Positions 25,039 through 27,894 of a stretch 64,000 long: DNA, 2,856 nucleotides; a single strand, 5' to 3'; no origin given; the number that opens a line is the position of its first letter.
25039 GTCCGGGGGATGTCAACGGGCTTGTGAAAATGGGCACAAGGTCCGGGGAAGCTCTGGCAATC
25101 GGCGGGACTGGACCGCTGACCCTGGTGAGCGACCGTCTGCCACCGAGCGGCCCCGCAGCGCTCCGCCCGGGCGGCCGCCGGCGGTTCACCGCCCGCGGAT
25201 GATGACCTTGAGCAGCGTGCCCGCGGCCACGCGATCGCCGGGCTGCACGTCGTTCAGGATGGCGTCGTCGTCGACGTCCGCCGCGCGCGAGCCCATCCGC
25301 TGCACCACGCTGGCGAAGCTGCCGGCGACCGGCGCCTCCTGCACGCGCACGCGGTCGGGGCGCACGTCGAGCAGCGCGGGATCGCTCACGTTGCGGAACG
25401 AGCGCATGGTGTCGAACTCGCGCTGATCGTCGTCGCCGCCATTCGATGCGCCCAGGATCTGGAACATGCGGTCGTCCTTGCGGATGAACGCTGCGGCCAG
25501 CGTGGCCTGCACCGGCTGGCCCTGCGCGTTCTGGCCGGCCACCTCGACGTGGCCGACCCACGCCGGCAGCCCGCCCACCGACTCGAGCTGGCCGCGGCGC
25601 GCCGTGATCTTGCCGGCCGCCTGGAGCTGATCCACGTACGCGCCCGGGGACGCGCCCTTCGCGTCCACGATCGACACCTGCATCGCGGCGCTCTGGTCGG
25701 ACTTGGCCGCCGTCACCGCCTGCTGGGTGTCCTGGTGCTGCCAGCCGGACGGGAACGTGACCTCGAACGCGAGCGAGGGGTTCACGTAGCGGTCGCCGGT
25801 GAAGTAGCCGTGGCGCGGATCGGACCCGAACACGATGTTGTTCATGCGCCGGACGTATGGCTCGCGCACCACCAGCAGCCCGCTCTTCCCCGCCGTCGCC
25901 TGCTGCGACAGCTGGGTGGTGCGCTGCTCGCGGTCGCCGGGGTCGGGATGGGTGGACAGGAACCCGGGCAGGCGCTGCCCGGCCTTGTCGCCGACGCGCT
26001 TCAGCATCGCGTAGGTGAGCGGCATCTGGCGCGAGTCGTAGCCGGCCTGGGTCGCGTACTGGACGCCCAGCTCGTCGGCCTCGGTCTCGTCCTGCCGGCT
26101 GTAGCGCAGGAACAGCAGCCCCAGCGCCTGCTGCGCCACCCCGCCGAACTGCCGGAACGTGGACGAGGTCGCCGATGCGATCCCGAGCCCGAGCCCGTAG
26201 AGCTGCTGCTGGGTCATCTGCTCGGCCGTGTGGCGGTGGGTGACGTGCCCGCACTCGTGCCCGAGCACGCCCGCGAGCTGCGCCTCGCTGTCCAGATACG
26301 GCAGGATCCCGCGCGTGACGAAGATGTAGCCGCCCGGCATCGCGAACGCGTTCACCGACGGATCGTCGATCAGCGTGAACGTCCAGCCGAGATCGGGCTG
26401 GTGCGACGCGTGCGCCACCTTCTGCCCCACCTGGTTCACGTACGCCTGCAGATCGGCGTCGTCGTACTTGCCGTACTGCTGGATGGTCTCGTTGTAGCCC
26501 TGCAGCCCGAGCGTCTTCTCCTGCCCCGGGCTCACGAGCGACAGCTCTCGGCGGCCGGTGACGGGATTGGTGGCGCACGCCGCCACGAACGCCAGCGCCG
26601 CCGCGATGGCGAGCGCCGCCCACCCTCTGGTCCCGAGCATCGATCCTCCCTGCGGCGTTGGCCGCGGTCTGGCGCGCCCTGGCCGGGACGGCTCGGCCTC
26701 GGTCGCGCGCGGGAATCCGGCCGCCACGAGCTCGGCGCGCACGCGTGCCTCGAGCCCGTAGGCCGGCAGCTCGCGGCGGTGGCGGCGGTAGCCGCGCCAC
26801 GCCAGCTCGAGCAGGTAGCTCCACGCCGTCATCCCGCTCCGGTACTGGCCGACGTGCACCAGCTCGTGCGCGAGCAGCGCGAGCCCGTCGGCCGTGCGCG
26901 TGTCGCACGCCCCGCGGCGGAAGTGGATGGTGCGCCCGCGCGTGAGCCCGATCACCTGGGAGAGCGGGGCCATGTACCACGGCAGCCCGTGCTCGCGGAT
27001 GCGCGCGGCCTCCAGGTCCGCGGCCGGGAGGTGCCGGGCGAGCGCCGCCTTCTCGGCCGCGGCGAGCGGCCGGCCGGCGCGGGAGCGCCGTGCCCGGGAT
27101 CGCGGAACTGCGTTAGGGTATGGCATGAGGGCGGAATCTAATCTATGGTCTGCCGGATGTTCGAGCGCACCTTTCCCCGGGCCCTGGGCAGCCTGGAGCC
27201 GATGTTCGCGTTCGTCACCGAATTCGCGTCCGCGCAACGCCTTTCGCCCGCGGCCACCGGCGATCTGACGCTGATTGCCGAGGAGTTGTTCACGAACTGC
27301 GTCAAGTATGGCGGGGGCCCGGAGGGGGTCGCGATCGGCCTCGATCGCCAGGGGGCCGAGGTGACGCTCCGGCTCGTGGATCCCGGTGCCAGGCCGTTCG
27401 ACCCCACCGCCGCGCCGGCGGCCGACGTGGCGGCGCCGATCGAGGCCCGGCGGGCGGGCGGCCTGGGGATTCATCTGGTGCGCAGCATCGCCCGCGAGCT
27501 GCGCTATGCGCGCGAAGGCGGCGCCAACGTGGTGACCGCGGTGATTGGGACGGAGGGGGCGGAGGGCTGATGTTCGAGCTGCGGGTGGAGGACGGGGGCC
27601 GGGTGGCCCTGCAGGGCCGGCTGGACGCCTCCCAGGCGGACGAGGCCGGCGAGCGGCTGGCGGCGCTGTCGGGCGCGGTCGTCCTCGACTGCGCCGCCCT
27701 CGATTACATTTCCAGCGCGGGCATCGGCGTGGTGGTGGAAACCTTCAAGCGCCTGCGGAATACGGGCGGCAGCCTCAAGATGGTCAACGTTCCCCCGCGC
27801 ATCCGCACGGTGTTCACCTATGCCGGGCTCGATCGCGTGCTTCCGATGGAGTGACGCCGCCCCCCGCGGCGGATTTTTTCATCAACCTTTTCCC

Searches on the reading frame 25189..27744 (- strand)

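Call 57: search_protein_families(library=pfam, proteins=[window:25189-27744:-], max_evalue=0.00001)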
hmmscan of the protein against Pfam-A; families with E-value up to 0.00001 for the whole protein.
window:25189-27744:- (852 aa): 2 families
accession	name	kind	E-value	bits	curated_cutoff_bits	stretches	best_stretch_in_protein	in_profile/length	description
PF01435.24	Peptidase_M48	-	4.3e-38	131.4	20.3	1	433-607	4-180/186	Peptidase family M48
PF13699.11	eCIS_core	-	9.9e-11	42.1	22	1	227-304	2-78/79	eCIS core domain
